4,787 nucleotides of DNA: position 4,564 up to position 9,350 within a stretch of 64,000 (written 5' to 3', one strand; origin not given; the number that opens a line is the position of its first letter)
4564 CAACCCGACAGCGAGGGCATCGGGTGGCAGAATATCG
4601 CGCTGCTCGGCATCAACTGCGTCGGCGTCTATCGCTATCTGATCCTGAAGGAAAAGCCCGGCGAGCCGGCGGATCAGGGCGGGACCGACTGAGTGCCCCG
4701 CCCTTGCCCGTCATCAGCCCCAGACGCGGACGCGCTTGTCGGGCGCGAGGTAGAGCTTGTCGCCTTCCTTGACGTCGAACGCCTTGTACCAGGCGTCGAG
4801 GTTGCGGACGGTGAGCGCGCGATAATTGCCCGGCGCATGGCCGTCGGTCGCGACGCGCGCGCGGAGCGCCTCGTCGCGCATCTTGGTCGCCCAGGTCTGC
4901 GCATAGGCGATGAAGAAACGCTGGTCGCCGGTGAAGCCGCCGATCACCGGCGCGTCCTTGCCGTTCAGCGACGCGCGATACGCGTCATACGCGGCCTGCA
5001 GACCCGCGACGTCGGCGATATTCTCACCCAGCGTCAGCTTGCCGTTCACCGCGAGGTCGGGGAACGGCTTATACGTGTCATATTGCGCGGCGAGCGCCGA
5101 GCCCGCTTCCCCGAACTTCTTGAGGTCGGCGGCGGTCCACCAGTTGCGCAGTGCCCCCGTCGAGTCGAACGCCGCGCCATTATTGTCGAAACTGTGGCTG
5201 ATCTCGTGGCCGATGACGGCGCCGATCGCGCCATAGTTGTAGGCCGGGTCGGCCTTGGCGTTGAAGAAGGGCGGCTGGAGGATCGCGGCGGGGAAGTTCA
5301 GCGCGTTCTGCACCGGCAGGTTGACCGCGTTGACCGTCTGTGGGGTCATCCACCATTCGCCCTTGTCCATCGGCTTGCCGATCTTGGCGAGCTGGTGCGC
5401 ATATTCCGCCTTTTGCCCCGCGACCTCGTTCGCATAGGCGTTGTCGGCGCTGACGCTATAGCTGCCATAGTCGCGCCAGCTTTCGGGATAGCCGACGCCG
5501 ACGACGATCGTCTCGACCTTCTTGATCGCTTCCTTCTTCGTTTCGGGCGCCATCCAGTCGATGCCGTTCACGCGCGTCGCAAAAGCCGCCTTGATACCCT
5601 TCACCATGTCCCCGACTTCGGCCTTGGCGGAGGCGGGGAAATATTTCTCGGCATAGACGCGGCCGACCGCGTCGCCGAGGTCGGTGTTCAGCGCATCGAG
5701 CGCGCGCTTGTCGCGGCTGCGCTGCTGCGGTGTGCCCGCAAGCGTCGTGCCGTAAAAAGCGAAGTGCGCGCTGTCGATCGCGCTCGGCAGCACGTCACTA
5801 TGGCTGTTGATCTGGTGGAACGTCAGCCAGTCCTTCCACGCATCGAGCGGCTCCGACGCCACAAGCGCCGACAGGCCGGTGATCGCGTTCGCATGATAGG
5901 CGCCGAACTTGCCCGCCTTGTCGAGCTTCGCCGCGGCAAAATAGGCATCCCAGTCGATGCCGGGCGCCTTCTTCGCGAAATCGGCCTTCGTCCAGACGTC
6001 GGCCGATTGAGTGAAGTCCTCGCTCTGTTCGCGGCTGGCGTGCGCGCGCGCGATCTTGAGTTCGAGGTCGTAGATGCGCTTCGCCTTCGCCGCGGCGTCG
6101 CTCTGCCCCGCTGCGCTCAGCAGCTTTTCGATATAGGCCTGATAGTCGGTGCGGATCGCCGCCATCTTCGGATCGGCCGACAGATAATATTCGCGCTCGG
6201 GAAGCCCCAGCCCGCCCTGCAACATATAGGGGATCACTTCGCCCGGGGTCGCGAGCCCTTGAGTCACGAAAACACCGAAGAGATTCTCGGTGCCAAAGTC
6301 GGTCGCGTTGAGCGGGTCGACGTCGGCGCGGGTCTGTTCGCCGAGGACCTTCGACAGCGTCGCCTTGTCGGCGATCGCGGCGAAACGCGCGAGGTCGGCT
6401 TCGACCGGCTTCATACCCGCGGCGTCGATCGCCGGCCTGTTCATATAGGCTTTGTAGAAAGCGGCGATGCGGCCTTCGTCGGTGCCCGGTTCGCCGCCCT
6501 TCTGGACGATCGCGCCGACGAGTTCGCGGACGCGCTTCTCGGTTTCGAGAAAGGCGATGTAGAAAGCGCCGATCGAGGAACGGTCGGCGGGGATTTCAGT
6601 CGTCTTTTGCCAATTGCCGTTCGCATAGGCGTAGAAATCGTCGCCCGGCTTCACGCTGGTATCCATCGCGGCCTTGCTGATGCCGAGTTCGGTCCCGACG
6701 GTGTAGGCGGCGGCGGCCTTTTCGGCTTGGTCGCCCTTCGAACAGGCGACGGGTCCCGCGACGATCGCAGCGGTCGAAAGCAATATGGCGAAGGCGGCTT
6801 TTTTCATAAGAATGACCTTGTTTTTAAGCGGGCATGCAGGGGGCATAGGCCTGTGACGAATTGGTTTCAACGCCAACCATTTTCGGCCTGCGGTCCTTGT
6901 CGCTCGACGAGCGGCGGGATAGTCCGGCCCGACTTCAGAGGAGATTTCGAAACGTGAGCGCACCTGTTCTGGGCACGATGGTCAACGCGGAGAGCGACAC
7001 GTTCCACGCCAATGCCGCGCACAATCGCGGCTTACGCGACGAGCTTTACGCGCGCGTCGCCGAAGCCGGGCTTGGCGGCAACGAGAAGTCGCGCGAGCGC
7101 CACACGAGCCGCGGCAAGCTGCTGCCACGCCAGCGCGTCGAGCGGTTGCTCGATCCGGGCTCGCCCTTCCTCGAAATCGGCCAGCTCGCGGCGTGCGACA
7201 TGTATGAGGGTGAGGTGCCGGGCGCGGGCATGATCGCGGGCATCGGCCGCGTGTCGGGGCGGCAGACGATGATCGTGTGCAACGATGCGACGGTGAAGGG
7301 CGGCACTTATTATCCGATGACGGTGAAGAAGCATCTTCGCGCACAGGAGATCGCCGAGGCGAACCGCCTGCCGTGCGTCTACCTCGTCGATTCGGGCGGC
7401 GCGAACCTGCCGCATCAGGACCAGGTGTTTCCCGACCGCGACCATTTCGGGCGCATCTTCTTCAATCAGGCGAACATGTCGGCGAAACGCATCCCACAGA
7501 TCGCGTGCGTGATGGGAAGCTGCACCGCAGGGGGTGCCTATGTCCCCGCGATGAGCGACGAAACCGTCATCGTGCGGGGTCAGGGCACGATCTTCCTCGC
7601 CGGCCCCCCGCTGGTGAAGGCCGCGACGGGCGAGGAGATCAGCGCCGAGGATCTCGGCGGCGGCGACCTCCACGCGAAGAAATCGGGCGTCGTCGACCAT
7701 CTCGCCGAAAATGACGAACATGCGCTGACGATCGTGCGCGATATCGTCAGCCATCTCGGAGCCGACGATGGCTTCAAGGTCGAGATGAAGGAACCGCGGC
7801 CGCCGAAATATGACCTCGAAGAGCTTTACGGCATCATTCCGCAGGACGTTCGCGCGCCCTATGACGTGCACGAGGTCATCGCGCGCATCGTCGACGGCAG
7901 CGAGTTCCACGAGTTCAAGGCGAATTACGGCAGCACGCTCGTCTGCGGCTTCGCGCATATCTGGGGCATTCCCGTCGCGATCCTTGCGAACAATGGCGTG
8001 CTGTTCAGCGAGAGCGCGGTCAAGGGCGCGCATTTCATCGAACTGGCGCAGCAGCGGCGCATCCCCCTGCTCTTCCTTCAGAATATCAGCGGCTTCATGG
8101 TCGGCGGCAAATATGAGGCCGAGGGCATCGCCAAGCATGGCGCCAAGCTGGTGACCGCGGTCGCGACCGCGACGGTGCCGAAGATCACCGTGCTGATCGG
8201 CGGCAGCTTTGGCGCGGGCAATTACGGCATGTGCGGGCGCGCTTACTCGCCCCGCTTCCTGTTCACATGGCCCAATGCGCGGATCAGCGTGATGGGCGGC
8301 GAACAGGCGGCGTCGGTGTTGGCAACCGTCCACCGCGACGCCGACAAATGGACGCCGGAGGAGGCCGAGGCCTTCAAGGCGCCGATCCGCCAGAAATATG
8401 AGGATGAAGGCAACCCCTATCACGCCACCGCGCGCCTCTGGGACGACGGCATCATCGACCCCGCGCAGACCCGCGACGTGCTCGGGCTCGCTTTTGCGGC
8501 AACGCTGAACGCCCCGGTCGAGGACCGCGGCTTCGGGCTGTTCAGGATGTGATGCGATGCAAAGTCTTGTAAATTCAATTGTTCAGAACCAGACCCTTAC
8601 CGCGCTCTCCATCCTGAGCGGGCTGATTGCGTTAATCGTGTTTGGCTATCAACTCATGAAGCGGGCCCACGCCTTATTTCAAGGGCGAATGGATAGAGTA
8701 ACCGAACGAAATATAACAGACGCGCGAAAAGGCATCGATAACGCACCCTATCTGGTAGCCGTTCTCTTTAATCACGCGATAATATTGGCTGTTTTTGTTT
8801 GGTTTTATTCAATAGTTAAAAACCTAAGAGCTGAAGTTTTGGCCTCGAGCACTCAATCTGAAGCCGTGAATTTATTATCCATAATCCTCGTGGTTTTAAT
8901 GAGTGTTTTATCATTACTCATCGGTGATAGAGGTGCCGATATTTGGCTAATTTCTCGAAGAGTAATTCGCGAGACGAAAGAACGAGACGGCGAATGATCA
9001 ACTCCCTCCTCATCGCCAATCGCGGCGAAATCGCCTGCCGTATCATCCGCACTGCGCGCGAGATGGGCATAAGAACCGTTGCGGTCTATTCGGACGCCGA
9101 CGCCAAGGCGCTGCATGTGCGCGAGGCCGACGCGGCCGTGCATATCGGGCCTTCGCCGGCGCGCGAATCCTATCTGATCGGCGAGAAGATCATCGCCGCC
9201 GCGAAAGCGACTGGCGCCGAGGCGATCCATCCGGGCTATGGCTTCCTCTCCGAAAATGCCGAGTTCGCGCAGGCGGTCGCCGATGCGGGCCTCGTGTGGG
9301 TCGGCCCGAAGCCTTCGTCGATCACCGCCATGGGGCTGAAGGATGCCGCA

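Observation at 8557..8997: AT-rich orphan membrane-protein gene slotted seamlessly between mccB and mccA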

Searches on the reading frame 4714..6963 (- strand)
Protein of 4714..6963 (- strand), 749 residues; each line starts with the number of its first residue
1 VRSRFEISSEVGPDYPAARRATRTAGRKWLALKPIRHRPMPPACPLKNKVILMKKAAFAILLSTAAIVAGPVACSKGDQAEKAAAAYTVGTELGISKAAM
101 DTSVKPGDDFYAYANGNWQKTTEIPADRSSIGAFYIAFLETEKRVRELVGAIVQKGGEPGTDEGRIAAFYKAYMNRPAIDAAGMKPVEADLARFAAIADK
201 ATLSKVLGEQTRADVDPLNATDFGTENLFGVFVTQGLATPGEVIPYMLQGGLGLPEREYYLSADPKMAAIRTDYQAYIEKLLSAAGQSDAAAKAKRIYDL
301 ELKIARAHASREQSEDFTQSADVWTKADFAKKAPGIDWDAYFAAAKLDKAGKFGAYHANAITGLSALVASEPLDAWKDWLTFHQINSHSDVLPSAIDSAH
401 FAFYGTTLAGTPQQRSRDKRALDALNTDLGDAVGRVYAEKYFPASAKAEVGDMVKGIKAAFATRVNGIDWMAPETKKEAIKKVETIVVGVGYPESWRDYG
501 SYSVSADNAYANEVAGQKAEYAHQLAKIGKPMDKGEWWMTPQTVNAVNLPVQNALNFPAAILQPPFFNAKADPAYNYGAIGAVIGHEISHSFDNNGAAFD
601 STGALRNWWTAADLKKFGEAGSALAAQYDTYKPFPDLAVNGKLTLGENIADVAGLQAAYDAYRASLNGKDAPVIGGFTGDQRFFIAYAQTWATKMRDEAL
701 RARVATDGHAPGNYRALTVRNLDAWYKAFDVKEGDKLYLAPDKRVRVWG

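Call 19: search_protein_families(library=pfam, proteins=[window:4714-6963:-], max_evalue=0.00001)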
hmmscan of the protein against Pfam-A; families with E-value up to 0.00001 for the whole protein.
window:4714-6963:- (749 aa): 2 families
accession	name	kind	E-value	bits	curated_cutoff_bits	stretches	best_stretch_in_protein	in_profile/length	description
PF05649.18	Peptidase_M13_N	-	6.3e-102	342.3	32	1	106-493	1-381/381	Peptidase family M13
PF01431.27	Peptidase_M13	-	9e-64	215.3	24.5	1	545-745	1-205/205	Peptidase family M13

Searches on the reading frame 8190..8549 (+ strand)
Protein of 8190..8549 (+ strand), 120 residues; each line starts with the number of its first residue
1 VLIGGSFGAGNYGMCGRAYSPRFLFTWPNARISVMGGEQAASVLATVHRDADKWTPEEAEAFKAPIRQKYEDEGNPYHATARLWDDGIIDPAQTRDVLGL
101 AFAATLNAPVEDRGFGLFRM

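Call 35: find_related_loci(query=window:8190-8549:+, collection=metagenome_contigs, flank=3000)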
Query window:8190-8549:+ (120 aa) in metagenome_contigs; peptide patterns used: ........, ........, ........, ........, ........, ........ (x = any residue, [..] = any of these).
600 stretches matched a pattern (row limit reached: there are more); 599 encode a relative of the query (tblastn E <= 1e-3); the best 80 are kept; 80 distinct loci.
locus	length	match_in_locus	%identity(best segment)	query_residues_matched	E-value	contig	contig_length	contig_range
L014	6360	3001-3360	89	1-120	9e-74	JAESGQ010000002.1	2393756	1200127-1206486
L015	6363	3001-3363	90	1-120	2e-73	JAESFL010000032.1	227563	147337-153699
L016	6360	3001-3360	88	1-120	4e-73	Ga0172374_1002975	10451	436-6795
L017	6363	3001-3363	88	1-120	1e-72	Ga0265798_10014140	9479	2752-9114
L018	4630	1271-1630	88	1-120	6e-73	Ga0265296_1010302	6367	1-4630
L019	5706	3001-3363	91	1-120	3e-72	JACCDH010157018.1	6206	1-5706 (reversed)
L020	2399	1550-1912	88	1-120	6e-74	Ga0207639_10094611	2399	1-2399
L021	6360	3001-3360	87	1-120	5e-72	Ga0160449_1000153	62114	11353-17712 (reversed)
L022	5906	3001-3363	90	1-120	1e-73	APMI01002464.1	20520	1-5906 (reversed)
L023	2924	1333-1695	88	1-120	4e-72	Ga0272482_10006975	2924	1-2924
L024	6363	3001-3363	88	1-120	1e-71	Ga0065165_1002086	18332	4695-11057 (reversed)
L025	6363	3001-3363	87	1-120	4e-71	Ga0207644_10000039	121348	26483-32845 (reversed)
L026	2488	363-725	88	1-120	1e-71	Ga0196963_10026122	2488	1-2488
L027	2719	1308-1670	86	1-120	2e-71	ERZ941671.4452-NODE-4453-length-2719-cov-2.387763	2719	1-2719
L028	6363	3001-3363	88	1-120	9e-71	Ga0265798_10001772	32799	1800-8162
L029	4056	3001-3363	86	1-120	2e-70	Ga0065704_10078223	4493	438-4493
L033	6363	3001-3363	85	1-120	2e-69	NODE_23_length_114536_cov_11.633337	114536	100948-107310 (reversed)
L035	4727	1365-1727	85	1-120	7e-69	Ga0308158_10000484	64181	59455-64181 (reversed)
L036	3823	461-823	86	1-120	5e-69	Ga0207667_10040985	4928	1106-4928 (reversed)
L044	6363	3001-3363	84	1-120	2e-67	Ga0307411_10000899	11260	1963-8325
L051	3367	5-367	84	1-120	4e-66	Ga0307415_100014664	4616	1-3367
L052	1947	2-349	81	5-120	7e-66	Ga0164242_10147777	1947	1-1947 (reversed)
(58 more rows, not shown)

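Call 56: search_protein_families(library=pfam, proteins=[L022:3363-3851:+, L033:3363-3680:+, L035:1730-2005:+, L026:735-1448:+, L044:3363-3938:+, L036:823-1443:+, L051:367-639:+, L029:3421-3720:+, L052:357-1319:+, L023:1713-2120:-], max_evalue=0.001)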
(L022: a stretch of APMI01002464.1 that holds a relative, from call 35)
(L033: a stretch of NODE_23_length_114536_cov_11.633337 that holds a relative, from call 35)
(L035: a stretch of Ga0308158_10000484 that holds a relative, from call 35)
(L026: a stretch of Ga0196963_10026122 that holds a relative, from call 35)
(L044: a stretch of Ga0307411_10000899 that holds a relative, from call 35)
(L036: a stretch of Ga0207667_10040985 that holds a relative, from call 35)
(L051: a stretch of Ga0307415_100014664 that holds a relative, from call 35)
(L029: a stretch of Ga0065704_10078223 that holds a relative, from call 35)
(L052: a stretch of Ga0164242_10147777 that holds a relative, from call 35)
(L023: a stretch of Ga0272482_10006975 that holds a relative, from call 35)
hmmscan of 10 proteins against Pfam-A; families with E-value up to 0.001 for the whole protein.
L022:3363-3851:+ (163 aa): 2 families
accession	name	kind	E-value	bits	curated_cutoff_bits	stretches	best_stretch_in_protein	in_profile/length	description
PF12893.14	Lumazine_bd_2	-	1.2e-06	29.7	22.1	1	35-154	2-116/116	Putative lumazine-binding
PF13474.12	SnoaL_3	-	1.3e-05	25.9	22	1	40-150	2-113/121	SnoaL-like domain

L033:3363-3680:+ (106 aa): 1 family
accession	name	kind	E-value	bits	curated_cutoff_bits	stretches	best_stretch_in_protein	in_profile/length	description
PF11287.13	DUF3088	-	3.7e-27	94.9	26.4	1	6-83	1-77/112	Protein of unknown function (DUF3088)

L035:1730-2005:+ (92 aa): 1 family
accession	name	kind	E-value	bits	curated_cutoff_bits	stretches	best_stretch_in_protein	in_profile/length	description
PF01337.24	Barstar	-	2.3e-12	47.2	23.4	1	4-83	3-88/96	Barstar (barnase inhibitor)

L026:735-1448:+ (238 aa): 1 family
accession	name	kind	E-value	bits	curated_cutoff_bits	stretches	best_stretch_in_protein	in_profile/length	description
PF02517.21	Rce1-like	-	3.9e-13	49.9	22.4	1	133-233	9-92/93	Type II CAAX prenyl endopeptidase Rce1-like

L044:3363-3938:+ (192 aa): 0 families

L036:823-1443:+ (207 aa): 0 families

L051:367-639:+ (91 aa): 0 families

L029:3421-3720:+ (100 aa): 0 families

L052:357-1319:+ (321 aa): 1 family
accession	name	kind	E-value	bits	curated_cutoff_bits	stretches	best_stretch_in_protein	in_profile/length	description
PF12412.13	DUF3667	-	2.4e-17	62.6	27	1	75-119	1-45/45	Protein of unknown function (DUF3667)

L023:1713-2120:- (135 aa): 2 families
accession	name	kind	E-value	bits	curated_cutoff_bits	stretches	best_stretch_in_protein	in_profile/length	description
PF04480.18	DUF559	-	9.4e-25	87.1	20.6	1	10-110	5-104/109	Protein of unknown function (DUF559)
PF18741.7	MTES_1575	-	3.3e-07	30.7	38.2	1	28-105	7-87/96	REase_MTES_1575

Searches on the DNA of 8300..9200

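Call 57: search_rna_families(source=window, start=8300, end=9200, threshold=evalue, max_evalue=1)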
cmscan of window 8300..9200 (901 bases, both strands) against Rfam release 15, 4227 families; matches with E-value up to 1: 1.
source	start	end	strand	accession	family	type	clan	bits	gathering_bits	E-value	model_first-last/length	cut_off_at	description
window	8985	9018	-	RF01277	snoU54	Gene; snRNA; snoRNA; CD-box;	CL00008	19.5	35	0.36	1-67/67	no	Small nucleolar RNA U54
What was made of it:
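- Tried and rejected: Rfam at E <= 1 gave only a spurious snoRNA hit (call 57).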
